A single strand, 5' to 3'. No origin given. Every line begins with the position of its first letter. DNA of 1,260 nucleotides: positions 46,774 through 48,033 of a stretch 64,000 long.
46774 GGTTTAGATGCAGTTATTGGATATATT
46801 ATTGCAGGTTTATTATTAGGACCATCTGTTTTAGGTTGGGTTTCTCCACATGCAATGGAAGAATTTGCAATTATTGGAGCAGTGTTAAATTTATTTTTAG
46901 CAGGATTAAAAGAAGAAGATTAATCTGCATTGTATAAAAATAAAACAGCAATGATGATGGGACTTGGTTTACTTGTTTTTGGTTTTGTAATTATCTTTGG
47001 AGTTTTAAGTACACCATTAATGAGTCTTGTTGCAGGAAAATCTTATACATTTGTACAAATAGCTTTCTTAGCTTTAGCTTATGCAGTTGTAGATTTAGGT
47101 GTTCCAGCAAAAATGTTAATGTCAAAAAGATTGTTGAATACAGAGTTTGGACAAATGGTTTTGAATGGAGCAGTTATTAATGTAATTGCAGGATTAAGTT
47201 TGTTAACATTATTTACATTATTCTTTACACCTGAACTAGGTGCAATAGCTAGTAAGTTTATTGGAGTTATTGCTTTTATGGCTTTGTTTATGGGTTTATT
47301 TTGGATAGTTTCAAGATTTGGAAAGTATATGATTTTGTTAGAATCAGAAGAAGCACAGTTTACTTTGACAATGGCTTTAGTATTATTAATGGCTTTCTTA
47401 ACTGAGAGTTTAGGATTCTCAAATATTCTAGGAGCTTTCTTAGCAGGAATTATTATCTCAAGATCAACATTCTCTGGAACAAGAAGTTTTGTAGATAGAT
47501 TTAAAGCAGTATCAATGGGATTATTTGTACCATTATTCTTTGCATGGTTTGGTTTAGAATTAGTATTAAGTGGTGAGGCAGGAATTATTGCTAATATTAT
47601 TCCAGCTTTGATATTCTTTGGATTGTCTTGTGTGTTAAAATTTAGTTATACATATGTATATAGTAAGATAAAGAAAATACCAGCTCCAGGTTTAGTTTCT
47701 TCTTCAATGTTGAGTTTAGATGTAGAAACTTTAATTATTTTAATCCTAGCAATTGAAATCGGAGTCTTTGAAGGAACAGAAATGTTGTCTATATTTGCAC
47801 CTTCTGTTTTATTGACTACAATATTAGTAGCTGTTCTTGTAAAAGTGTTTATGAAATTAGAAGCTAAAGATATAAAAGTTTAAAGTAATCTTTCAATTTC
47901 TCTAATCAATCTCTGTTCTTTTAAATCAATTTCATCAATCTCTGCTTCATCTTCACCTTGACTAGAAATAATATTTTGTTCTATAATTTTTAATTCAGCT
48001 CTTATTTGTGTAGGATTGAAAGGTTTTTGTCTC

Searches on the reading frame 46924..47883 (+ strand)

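Call 41: search_protein_families(library=pfam, max_evalue=0.1, proteins=[window:46924-47883:+])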
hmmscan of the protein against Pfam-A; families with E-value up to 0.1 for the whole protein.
window:46924-47883:+ (319 aa): 1 family
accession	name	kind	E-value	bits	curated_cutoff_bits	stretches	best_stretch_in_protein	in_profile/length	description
PF00999.27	Na_H_Exchanger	-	2.7e-23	82.9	26.2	1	8-307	73-370/375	Sodium/hydrogen exchanger, transmembrane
